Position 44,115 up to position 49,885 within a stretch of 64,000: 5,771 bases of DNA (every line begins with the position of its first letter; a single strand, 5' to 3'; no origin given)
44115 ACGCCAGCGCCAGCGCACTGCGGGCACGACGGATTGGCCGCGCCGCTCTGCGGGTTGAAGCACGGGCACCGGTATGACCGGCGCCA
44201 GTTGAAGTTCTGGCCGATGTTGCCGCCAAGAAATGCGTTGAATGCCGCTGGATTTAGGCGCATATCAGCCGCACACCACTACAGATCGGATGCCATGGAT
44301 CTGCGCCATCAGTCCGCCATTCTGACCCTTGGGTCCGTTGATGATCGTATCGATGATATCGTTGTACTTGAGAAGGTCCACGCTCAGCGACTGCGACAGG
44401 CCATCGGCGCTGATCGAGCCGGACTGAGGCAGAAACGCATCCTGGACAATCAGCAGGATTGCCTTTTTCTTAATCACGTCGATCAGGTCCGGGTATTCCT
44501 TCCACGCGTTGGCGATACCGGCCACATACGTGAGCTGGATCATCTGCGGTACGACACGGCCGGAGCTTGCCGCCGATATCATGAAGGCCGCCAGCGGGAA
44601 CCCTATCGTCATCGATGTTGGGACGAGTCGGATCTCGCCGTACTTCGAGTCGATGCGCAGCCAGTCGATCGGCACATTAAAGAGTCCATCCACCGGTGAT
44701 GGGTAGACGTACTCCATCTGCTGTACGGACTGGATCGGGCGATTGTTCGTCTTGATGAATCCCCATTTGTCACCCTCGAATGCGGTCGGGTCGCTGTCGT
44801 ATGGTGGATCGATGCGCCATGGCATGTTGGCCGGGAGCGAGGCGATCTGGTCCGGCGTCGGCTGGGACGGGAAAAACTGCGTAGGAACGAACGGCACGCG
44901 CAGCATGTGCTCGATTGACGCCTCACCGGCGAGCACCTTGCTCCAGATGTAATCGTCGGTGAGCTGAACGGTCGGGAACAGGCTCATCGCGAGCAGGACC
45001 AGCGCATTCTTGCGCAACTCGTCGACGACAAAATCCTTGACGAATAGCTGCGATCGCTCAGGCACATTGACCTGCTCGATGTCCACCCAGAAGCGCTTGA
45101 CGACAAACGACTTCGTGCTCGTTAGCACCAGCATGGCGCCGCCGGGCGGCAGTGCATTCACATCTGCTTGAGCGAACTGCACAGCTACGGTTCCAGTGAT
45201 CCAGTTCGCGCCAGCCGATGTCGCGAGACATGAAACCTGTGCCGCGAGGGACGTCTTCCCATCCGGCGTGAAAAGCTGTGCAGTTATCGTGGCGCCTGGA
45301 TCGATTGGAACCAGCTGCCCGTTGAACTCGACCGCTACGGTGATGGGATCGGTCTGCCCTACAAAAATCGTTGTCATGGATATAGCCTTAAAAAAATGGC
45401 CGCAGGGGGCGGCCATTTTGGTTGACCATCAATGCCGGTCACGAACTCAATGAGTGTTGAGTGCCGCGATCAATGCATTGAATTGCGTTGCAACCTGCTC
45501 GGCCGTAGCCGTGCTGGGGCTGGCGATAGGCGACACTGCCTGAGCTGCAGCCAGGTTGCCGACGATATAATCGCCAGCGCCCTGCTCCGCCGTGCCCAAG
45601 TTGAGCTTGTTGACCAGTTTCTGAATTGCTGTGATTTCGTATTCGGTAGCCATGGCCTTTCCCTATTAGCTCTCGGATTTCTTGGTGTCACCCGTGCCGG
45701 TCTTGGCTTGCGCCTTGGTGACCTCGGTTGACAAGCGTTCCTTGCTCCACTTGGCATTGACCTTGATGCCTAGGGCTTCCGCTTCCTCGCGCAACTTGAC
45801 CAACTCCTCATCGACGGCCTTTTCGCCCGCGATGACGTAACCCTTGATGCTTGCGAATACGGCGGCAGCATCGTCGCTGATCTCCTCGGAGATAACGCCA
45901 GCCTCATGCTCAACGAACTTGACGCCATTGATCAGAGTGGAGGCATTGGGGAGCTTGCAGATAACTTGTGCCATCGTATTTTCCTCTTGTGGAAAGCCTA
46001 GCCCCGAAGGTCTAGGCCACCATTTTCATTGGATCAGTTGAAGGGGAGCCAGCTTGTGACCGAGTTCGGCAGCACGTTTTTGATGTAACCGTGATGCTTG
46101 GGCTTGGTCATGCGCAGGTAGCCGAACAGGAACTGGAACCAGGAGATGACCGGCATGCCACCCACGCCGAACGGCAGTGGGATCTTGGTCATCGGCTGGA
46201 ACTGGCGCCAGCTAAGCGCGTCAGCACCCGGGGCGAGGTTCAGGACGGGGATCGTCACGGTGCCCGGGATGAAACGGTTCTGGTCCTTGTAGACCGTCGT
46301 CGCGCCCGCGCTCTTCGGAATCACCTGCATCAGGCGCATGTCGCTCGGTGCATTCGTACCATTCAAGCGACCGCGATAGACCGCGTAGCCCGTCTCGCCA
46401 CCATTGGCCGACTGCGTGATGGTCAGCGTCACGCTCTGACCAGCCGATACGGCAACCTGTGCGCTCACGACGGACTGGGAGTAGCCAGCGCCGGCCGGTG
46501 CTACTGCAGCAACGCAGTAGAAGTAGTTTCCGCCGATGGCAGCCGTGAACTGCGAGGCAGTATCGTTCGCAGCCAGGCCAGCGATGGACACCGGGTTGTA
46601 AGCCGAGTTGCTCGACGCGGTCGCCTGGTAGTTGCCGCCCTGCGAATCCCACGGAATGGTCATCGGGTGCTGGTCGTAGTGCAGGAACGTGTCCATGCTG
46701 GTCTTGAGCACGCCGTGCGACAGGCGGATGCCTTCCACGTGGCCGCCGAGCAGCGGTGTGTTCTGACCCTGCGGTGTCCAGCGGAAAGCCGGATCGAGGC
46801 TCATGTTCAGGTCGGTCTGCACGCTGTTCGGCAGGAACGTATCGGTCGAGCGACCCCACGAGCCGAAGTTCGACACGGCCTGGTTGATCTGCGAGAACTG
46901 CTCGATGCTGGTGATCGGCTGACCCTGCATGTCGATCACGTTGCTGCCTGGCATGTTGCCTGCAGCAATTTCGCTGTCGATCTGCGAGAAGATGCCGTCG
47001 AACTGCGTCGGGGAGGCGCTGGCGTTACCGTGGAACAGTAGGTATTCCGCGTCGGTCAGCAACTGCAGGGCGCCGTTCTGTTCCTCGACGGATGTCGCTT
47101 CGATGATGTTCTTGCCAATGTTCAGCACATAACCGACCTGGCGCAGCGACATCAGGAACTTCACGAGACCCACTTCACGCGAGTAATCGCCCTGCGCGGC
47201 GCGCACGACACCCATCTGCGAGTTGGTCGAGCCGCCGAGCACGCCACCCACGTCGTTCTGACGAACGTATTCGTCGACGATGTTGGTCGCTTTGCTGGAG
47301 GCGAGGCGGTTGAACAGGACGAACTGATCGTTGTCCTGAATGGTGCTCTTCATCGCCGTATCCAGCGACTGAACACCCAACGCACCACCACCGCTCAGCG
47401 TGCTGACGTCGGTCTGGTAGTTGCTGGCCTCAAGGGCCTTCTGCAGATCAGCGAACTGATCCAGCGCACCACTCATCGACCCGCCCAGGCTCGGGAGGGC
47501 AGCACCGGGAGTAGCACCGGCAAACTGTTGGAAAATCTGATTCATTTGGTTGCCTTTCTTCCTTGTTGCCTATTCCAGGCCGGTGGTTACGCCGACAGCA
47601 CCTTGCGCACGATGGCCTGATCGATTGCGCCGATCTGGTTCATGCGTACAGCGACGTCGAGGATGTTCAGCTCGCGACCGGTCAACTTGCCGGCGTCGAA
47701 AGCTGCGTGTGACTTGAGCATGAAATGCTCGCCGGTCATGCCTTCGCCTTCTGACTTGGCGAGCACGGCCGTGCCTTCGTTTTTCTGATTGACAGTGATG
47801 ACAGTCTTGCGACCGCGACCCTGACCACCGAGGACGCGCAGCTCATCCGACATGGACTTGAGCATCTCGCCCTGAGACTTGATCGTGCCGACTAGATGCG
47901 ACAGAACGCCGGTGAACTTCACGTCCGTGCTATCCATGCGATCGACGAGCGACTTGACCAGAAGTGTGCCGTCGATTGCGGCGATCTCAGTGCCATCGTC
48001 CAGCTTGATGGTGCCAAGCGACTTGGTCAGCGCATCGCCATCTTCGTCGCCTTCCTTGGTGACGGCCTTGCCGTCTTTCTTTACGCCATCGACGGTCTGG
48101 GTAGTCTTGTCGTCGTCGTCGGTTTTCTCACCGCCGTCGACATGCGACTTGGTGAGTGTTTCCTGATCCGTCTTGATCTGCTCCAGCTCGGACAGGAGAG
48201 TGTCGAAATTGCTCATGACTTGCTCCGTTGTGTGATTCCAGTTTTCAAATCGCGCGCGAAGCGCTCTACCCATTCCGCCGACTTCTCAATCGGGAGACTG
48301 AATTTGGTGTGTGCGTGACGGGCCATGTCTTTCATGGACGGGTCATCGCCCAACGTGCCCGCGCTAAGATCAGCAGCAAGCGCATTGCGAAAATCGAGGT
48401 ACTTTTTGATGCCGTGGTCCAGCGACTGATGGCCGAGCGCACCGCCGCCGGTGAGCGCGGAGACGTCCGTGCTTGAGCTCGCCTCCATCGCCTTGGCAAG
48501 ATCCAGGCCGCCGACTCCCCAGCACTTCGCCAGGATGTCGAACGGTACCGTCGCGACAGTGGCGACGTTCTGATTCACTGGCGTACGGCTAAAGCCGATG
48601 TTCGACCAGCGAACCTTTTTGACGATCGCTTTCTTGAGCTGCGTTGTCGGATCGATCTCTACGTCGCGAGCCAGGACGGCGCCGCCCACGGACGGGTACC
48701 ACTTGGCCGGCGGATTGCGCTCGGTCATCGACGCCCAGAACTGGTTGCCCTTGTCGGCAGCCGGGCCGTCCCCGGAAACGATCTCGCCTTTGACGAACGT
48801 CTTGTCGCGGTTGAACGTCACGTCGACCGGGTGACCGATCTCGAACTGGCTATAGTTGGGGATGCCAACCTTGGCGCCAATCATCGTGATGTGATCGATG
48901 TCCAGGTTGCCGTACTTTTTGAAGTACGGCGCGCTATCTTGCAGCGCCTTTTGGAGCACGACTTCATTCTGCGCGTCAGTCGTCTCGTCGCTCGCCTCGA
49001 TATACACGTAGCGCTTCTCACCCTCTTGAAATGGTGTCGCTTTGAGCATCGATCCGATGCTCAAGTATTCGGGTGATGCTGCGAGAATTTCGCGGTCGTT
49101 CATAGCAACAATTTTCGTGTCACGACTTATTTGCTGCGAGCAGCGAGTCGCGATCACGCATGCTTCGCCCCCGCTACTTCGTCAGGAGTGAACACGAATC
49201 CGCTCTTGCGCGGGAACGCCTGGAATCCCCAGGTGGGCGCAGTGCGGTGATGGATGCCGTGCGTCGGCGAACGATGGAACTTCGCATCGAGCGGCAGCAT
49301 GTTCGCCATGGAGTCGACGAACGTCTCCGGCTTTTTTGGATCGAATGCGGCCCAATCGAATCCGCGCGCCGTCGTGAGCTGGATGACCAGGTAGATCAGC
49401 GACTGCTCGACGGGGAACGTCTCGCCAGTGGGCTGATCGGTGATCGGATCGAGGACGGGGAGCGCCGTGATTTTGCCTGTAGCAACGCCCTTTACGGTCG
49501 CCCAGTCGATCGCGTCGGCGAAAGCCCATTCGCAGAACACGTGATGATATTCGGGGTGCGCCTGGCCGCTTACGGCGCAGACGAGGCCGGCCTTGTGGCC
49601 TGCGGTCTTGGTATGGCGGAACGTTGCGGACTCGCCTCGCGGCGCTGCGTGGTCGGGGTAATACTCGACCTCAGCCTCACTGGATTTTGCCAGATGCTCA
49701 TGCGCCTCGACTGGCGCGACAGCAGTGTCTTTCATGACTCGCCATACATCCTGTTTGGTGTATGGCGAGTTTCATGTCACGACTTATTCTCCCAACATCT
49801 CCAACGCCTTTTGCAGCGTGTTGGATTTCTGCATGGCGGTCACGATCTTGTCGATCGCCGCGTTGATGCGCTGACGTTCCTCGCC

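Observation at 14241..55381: Recurrent cassette: stop codon, then motif, then hairpin (often with a T-run), then the next start codon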

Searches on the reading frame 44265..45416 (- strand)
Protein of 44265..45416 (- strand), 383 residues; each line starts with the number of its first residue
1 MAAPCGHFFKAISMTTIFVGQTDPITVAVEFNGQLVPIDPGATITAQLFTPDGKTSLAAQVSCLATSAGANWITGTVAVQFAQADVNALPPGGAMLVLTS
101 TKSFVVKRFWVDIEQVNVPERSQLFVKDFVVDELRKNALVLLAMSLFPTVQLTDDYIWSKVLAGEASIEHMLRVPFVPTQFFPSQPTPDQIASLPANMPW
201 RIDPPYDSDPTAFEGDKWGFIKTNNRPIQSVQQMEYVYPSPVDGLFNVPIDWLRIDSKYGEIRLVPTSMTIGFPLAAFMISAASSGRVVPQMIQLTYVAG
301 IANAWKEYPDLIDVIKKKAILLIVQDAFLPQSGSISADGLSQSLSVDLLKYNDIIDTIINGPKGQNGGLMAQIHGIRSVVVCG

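Call 21: search_protein_families(library=phrogs, proteins=[window:44265-45416:-], max_evalue=0.001)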
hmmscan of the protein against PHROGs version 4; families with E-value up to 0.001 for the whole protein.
window:44265-45416:- (383 aa): 1 family
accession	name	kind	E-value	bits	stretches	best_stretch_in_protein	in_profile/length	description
phrog_772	-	tail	1.8e-23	84.4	1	150-347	65-267/305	tail fiber protein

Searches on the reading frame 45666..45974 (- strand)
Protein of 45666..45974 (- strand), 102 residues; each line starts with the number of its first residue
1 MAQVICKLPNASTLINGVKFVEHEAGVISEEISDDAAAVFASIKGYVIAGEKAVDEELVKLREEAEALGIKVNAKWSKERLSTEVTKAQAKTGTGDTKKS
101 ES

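Call 21: search_protein_families(library=phrogs, proteins=[window:45666-45974:-], max_evalue=0.001)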
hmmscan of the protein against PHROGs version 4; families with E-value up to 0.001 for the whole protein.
window:45666-45974:- (102 aa): 1 family
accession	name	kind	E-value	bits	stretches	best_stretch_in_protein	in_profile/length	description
phrog_10035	-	unknown function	3.4e-09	38.2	1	51-90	66-105/106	-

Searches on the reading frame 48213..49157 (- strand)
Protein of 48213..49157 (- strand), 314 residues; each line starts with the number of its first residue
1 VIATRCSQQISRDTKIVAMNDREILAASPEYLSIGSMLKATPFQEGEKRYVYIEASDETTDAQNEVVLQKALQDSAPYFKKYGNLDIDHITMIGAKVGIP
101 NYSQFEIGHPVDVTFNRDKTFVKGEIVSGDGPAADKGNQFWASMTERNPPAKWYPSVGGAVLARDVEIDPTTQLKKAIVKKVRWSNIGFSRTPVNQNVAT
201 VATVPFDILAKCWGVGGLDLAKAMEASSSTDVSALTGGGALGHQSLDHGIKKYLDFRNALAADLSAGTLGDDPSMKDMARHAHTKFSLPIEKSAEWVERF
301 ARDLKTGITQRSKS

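Call 21: search_protein_families(library=phrogs, proteins=[window:48213-49157:-], max_evalue=0.001)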
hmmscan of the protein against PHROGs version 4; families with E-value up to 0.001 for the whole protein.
window:48213-49157:- (314 aa): 2 families
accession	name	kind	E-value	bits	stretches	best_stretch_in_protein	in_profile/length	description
phrog_1028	-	head and packaging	9.5e-32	112.2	1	20-251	10-207/591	head maturation protease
phrog_3698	-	unknown function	0.00021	22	1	36-93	11-70/303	-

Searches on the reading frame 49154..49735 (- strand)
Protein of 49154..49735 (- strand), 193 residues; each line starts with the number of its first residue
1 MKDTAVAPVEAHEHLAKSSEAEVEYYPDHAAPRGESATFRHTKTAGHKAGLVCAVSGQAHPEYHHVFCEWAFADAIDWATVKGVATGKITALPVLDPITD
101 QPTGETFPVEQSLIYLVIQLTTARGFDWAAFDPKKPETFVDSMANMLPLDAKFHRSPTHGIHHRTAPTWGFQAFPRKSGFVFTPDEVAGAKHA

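Call 21: search_protein_families(library=phrogs, proteins=[window:49154-49735:-], max_evalue=0.001)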
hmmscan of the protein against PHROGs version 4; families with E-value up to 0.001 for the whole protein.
window:49154-49735:- (193 aa): 1 family
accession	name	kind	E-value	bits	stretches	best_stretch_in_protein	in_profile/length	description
phrog_8048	-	DNA, RNA and nucleotide metabolism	1.5e-25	91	1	11-191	137-266/273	HNH endonuclease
